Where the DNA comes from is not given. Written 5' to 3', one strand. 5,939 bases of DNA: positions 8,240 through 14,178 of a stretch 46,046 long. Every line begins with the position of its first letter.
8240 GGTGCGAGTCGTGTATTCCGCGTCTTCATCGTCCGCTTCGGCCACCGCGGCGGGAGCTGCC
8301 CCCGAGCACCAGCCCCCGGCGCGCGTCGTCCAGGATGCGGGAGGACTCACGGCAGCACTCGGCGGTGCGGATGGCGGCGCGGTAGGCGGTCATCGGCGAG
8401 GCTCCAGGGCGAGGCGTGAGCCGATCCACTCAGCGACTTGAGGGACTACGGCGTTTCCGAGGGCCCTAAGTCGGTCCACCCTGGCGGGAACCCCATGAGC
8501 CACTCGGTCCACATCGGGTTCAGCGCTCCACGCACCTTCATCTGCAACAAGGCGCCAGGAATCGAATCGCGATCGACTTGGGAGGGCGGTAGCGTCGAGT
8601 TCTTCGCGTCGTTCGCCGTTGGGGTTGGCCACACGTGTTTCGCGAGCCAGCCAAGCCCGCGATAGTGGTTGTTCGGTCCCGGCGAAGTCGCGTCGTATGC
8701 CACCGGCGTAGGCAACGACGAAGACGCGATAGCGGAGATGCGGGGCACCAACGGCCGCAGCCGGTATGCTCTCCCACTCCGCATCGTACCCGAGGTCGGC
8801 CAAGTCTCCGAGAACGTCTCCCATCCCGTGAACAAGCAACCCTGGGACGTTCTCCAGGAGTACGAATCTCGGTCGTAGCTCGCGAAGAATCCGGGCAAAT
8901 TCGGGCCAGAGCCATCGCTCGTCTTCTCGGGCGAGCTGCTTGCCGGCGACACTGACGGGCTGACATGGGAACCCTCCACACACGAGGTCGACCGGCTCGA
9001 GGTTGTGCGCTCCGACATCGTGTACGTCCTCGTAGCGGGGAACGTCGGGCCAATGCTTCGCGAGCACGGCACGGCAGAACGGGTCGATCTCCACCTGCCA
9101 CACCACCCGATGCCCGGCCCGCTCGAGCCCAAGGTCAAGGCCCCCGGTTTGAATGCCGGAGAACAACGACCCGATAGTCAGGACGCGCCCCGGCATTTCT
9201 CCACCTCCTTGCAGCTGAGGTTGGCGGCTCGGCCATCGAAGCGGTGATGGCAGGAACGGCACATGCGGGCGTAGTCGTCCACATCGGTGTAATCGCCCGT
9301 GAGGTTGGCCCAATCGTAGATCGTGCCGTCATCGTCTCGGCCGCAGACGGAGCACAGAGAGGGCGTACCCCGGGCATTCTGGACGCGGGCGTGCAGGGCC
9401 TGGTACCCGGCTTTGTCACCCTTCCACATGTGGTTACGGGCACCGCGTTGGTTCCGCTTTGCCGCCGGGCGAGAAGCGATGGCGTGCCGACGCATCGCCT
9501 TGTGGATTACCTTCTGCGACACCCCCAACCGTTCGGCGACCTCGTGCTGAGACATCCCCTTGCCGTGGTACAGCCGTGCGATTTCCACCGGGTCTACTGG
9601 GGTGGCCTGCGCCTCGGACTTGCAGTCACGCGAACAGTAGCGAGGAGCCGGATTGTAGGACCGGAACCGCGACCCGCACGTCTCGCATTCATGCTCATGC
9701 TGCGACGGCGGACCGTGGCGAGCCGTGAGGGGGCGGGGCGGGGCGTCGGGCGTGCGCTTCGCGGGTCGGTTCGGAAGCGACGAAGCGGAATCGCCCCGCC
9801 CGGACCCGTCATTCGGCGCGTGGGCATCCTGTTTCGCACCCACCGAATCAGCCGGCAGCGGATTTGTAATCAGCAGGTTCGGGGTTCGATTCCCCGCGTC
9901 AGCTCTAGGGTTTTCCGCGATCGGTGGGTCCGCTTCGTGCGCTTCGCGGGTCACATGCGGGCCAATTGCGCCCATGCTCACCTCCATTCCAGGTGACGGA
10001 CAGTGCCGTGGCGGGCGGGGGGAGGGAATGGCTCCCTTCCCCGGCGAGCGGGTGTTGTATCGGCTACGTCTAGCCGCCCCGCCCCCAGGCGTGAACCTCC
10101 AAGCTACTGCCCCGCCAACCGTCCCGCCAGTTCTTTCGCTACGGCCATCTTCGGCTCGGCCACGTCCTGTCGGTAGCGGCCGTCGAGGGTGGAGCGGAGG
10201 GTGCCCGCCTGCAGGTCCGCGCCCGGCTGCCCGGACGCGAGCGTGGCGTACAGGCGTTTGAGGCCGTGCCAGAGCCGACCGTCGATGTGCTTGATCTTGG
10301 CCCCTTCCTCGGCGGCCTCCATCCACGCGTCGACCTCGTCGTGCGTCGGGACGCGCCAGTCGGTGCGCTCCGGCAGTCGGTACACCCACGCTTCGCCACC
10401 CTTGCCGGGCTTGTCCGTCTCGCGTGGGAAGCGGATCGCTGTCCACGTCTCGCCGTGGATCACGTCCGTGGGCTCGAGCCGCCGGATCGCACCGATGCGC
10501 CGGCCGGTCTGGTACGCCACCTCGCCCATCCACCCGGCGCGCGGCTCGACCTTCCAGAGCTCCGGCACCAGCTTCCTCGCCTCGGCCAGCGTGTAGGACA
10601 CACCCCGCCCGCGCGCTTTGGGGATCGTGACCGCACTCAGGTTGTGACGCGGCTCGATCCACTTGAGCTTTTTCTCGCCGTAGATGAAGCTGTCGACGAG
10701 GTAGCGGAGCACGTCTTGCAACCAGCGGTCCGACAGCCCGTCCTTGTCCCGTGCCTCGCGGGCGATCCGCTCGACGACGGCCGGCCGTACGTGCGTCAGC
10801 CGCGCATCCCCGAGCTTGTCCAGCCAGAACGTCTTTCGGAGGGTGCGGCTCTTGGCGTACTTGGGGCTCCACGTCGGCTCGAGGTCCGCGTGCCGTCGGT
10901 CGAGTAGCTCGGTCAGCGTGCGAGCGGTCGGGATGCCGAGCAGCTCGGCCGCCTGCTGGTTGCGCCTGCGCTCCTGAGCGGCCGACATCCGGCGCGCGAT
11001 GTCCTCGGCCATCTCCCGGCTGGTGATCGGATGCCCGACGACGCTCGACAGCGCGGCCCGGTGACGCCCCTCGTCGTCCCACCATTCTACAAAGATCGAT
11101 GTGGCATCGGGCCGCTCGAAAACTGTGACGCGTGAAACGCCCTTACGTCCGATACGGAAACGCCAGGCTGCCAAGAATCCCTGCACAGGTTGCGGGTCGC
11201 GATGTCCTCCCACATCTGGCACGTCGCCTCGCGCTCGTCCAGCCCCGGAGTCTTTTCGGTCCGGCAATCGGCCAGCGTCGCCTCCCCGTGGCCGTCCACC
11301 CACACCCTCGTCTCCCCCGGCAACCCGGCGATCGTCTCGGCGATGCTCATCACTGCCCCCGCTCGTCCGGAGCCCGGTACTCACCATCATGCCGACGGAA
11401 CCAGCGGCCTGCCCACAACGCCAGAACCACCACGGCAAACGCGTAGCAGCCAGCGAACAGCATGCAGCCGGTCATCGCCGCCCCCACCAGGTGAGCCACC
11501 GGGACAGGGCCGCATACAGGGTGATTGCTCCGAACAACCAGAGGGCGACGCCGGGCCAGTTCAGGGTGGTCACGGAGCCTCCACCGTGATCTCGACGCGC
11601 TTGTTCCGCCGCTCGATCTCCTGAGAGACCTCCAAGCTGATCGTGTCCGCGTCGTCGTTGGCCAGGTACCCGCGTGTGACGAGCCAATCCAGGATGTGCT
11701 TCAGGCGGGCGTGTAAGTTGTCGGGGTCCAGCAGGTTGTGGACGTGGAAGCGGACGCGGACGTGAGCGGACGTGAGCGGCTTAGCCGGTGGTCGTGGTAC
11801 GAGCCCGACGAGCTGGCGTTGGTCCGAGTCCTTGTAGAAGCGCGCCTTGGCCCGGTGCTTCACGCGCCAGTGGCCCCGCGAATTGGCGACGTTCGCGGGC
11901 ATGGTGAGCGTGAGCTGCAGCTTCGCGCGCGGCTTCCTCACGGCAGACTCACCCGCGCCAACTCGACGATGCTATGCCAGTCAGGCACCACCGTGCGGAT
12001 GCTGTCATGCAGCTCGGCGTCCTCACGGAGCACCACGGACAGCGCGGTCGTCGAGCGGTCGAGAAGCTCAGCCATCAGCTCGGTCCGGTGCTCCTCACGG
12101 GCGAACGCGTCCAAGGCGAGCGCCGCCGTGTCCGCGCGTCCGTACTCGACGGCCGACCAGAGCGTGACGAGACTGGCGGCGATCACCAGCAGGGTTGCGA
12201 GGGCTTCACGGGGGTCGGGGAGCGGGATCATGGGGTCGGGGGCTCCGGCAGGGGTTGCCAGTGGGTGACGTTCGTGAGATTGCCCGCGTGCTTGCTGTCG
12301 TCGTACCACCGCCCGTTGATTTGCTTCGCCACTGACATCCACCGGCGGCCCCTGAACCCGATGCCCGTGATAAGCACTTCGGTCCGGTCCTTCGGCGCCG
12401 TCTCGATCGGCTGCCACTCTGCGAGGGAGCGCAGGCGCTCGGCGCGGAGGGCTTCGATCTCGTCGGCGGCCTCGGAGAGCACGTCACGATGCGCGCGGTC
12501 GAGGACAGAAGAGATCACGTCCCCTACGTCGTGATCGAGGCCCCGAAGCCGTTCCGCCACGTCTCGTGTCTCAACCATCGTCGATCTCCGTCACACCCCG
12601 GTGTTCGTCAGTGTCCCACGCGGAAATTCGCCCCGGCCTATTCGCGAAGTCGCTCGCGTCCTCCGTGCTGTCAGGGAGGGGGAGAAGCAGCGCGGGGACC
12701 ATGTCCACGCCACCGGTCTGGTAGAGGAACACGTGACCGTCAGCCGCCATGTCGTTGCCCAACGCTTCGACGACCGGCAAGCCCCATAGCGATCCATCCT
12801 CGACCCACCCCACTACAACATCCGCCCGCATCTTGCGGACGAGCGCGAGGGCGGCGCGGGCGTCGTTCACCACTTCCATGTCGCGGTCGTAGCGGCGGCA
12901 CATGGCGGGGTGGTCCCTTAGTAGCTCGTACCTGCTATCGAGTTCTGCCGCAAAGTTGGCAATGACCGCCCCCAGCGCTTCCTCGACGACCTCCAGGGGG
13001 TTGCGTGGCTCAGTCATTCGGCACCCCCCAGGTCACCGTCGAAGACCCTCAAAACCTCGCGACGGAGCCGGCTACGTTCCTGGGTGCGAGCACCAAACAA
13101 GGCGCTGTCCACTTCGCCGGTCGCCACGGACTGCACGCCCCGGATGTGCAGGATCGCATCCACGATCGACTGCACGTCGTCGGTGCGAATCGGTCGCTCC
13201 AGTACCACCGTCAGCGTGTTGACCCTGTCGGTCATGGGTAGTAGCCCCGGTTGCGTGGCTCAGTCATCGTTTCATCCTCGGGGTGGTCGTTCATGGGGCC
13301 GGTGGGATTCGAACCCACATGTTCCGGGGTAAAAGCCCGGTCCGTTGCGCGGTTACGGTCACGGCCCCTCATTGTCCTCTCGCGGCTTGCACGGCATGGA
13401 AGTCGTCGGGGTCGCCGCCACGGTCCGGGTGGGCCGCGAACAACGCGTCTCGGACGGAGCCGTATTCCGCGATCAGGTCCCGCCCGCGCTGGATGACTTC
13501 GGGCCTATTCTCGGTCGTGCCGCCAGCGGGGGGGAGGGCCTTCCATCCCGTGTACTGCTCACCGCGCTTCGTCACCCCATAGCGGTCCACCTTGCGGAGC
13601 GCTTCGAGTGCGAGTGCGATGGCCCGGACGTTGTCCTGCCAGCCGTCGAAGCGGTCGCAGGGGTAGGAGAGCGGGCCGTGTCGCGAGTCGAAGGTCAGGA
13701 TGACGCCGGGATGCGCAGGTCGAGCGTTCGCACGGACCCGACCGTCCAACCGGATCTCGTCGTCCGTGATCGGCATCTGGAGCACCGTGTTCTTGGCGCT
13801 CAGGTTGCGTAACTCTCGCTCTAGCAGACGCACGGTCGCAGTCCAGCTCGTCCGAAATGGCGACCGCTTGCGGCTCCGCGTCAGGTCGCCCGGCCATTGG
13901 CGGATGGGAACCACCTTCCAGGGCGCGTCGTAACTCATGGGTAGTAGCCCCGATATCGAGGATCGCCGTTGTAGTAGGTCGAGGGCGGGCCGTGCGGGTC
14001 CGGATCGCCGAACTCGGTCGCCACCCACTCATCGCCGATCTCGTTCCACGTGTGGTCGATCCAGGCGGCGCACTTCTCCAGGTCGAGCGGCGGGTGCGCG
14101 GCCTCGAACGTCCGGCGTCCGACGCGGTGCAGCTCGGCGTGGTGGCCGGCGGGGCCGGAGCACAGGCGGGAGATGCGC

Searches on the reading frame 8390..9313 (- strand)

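Call 62: search_protein_families(library=pfam, proteins=[window:8390-9313:-], max_evalue=0.001)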
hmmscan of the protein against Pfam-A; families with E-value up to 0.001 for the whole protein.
window:8390-9313:- (307 aa): 1 family
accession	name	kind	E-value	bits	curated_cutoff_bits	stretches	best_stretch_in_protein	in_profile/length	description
PF00145.23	DNA_methylase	-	1e-40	140.6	22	1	46-205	2-164/324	C-5 cytosine-specific DNA methylase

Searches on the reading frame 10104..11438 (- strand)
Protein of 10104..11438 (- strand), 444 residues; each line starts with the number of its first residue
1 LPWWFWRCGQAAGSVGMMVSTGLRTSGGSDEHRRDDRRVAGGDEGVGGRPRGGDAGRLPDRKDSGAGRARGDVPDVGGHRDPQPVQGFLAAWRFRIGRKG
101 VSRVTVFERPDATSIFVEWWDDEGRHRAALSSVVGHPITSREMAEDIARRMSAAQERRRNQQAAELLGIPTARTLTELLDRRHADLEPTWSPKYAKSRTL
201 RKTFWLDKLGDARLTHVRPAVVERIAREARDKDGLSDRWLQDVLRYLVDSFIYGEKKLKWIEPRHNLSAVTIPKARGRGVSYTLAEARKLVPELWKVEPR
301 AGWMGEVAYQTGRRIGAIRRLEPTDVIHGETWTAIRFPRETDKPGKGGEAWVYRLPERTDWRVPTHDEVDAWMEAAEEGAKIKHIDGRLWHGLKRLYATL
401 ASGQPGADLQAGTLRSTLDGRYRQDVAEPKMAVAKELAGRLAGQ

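Call 26: search_protein_families(library=pfam, proteins=[window:10104-11438:-], max_evalue=0.001)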
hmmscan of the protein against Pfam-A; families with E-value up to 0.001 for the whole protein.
window:10104-11438:- (444 aa): 0 families

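Call 78: search_protein_families(library=phrogs, proteins=[window:10104-11438:-], max_evalue=0.00001)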
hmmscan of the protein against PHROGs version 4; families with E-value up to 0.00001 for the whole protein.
window:10104-11438:- (444 aa): 1 family
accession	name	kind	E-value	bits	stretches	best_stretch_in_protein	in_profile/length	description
phrog_1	-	integration and excision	8.9e-13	49.3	1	152-400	146-405/611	integrase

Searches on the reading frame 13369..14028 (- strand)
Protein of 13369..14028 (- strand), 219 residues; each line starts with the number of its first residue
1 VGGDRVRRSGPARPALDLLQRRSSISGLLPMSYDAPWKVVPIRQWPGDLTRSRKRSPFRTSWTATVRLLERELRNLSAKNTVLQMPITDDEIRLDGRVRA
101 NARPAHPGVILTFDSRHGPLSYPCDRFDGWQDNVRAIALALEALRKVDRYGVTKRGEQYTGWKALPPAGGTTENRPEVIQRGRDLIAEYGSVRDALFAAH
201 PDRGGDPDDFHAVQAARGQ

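Call 26: search_protein_families(library=pfam, proteins=[window:13369-14028:-], max_evalue=0.001)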
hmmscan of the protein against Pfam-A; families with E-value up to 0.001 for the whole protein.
window:13369-14028:- (219 aa): 0 families

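Call 78: search_protein_families(library=phrogs, proteins=[window:13369-14028:-], max_evalue=0.00001)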
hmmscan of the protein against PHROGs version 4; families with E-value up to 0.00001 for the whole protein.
window:13369-14028:- (219 aa): 1 family
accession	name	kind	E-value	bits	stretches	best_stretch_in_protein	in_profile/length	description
phrog_9210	-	unknown function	4.8e-45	154.7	1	39-217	10-196/204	-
